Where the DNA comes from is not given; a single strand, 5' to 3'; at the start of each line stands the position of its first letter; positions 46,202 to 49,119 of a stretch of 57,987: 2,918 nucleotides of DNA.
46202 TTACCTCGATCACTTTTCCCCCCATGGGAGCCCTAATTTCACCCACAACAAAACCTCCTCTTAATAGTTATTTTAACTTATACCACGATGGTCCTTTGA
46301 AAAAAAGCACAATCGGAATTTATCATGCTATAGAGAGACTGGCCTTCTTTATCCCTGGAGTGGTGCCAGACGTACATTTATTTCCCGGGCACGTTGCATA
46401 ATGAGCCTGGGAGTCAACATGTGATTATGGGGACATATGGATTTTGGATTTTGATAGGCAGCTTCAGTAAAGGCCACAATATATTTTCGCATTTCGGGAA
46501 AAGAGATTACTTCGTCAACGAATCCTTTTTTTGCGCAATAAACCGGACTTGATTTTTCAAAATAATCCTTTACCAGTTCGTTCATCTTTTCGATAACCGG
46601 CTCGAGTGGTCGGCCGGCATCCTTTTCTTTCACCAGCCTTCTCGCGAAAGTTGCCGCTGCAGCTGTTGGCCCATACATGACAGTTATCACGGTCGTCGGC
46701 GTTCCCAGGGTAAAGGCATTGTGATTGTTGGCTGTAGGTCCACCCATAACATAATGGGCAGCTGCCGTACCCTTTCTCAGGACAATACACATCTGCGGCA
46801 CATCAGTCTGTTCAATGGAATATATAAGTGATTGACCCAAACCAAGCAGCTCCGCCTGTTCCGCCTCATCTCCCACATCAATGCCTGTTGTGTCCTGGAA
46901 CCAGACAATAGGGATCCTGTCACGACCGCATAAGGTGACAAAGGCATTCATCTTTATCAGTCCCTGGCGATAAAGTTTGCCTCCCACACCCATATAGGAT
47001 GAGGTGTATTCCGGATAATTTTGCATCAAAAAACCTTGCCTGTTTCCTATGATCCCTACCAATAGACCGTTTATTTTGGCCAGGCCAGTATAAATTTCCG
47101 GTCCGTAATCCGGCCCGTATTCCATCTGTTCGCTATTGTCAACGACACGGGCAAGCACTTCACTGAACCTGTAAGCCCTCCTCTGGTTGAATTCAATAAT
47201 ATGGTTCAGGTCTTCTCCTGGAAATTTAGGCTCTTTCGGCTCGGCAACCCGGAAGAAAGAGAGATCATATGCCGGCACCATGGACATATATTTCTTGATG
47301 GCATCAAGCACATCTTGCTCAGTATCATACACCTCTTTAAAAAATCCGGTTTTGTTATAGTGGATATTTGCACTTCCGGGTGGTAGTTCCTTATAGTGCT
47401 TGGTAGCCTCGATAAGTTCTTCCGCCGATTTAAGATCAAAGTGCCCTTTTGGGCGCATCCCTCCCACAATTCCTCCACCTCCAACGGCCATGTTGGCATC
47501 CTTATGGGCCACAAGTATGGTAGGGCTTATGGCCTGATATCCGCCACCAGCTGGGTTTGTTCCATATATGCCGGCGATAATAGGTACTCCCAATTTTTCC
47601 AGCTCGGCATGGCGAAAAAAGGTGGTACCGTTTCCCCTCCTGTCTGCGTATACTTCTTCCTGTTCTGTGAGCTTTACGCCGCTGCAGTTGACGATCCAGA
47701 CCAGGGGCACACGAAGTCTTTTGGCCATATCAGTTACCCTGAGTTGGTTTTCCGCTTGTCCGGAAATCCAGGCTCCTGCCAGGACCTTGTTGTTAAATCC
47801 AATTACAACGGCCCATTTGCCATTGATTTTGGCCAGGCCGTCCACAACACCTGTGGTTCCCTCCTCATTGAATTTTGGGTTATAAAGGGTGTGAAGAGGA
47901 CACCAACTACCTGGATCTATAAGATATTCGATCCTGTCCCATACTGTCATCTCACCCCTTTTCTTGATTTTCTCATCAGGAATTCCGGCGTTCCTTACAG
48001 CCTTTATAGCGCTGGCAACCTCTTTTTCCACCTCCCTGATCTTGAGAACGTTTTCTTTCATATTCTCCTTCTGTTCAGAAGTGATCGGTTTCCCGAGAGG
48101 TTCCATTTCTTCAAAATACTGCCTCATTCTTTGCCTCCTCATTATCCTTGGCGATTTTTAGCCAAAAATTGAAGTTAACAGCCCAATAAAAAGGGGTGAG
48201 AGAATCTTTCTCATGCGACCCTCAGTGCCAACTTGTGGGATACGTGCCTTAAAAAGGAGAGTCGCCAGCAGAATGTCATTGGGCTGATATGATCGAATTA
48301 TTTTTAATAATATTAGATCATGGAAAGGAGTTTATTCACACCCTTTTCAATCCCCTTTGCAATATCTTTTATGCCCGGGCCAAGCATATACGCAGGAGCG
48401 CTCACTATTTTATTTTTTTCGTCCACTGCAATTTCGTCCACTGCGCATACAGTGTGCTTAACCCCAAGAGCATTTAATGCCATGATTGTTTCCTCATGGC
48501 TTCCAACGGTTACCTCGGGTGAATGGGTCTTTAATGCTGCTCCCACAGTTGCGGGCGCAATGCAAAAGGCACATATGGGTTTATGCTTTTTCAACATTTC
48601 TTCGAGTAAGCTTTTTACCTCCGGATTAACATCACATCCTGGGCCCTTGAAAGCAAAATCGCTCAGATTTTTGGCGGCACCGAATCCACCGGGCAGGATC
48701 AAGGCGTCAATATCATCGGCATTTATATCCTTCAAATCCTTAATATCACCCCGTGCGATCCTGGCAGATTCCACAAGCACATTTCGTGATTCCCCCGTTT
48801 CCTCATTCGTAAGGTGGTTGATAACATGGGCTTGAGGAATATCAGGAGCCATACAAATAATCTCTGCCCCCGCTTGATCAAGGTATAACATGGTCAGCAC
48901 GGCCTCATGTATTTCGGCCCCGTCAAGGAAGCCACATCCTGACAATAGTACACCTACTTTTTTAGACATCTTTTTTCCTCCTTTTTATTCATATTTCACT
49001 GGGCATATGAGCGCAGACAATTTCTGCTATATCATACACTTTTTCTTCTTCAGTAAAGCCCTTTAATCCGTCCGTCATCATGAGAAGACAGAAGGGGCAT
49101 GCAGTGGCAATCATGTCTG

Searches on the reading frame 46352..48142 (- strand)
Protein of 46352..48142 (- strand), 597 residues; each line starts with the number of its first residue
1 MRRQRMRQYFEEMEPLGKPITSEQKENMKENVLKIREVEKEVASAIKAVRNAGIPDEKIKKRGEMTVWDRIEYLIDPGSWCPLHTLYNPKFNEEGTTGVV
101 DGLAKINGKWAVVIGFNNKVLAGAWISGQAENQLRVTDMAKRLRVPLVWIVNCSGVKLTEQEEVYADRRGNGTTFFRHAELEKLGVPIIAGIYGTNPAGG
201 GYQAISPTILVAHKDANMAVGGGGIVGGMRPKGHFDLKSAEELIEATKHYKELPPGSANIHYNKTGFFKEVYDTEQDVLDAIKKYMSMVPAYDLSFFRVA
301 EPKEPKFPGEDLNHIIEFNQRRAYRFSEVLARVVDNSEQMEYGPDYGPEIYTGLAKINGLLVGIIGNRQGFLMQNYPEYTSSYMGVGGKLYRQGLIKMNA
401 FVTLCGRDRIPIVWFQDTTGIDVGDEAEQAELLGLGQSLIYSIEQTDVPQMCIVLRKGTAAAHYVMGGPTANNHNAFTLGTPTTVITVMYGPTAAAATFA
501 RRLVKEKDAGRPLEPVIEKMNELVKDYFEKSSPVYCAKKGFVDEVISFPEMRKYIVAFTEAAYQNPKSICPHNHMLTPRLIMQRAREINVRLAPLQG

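Call 5: search_protein_families(library=pfam, proteins=[window:46352-48142:-])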
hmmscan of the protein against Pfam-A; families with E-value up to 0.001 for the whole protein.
window:46352-48142:- (597 aa): 2 families
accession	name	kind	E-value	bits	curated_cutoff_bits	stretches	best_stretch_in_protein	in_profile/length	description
PF01039.27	Carboxyl_trans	-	1.2e-100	338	22.3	1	61-574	4-490/493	Carboxyl transferase domain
PF03255.19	ACCA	-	3.2e-07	30.3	23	0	349-459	93-197/310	Acetyl co-enzyme A carboxylase carboxyltransferase-like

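Call 6: search_protein_families(library=ncbifam, proteins=[window:46352-48142:-])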
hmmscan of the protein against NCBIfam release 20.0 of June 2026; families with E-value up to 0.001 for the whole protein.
window:46352-48142:- (597 aa): 4 families
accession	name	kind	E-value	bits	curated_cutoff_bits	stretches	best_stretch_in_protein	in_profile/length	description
TIGR01117.1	mmdA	subfamily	1.1e-44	153.1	998.8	1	57-571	23-504/512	methylmalonyl-CoA decarboxylase subunit alpha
NF041504.1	AccA_sub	subfamily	2.9e-08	33.4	300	0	349-459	40-144/257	carboxyltransferase subunit alpha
TIGR00513.1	accA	equivalog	2.9e-07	30.2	319.3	0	349-461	97-203/321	acetyl-CoA carboxylase carboxyl transferase subunit alpha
NF004344.0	PRK05724.1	equivalog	7.5e-06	25.4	357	0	350-460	98-202/319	acetyl-CoA carboxylase carboxyltransferase subunit alpha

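Call 53: search_solved_structures(query=window:46352-48142:-, max_evalue=1e-20)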
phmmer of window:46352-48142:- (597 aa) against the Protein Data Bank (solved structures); distinct sequences matched with E-value up to 1e-20: 35.
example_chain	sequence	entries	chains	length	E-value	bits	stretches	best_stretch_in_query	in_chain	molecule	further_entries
1pix_A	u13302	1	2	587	1.1e-227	760.4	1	5-583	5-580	Glutaconyl-CoA decarboxylase A subunit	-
3gf3_A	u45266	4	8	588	9.8e-226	754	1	5-580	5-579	Glutaconyl-CoA decarboxylase subunit A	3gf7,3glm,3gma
4q0g_A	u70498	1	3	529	7.8e-40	140.1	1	59-552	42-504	Probable acetyl-/propionyl-CoA carboxylase (Beta subunit) AccD1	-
1vrg_A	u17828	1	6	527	1.6e-38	135.8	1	34-561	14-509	propionyl-CoA carboxylase, beta subunit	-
8j4z_J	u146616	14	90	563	2.8e-38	135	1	61-555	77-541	Methylcrotonoyl-CoA carboxylase beta chain, mitochondrial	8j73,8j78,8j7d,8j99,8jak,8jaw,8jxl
9tps_A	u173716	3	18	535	2.7e-36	128.4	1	57-563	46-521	Propionyl CoA carboxylase beta subunit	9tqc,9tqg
3u9r_B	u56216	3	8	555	3e-35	125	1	59-564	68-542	Methylcrotonyl-CoA carboxylase, beta-subunit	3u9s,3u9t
9yx0_G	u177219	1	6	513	1.4e-33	119.5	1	54-546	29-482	Carboxyl transferase domain protein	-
5ikl_B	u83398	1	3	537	5.6e-32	114.2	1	25-524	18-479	Geranyl-CoA carboxylase, beta-subunit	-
8f41_B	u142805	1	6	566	4.3e-30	108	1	56-557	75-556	3-methylcrotonyl-CoA carboxylase, beta-subunit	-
8f3d_A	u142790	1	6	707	1e-29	106.7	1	56-558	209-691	3-methylcrotonyl-CoA carboxylase beta-subunit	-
8pn7_A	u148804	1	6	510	4.1e-28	101.4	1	59-555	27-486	Propionyl-CoA carboxylase beta chain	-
6ybq_A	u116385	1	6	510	4.9e-28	101.2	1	59-555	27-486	Propionyl-CoA carboxylase beta chain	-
8pn8_A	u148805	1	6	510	6.8e-28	100.7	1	59-555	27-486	Propionyl-CoA carboxylase beta chain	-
1x0u_A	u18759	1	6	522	8.4e-28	100.4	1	52-562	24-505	hypothetical methylmalonyl-CoA decarboxylase alpha subunit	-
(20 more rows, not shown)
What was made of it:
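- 46349..48142 (-): gcdA, the glutaconyl-CoA decarboxylase carboxyltransferase subunit. A neighbour that belongs to the lower benzoyl-CoA pathway, not to bbs itself. 760 bits to PDB 1pix, GcdA (call 53).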

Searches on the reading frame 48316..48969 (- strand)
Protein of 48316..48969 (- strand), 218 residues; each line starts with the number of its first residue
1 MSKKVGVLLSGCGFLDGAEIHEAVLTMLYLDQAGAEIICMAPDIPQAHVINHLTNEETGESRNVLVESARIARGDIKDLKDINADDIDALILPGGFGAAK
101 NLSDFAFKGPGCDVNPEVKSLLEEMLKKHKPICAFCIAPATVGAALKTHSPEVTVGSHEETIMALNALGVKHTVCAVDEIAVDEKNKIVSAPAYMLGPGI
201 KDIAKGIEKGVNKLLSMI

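Call 5: search_protein_families(library=pfam, proteins=[window:48316-48969:-])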
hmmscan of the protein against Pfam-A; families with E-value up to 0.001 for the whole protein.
window:48316-48969:- (218 aa): 1 family
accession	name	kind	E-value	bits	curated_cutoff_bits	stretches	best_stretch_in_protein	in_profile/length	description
PF01965.30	DJ-1_PfpI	-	6.6e-08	33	26.6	1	16-186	9-145/165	DJ-1/PfpI family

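Call 6: search_protein_families(library=ncbifam, proteins=[window:48316-48969:-])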
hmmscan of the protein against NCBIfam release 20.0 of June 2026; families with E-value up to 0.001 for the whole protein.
window:48316-48969:- (218 aa): 3 families
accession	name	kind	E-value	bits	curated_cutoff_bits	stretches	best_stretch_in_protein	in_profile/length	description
NF008747.0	PRK11780.1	equivalog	7e-97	323.6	180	1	3-218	2-217/218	isoprenoid biosynthesis glyoxalase ElbB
TIGR01383.1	not_thiJ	equivalog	5.3e-08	32.8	131.25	1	77-154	54-122/180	DJ-1 family glyoxalase III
TIGR01382.1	PfpI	subfamily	9.6e-06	25.2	139.05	1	77-145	53-110/169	DJ-1/PfpI/YhbO family deglycase/protease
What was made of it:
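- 48313..48969 (-): ElbB-like DJ-1/PfpI protein (218 aa), 19 nt after the FeS gene. Probably the last gene of the unit. NCBIfam ElbB equivalog, 324 bits against a cut-off of 180 (call 6).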
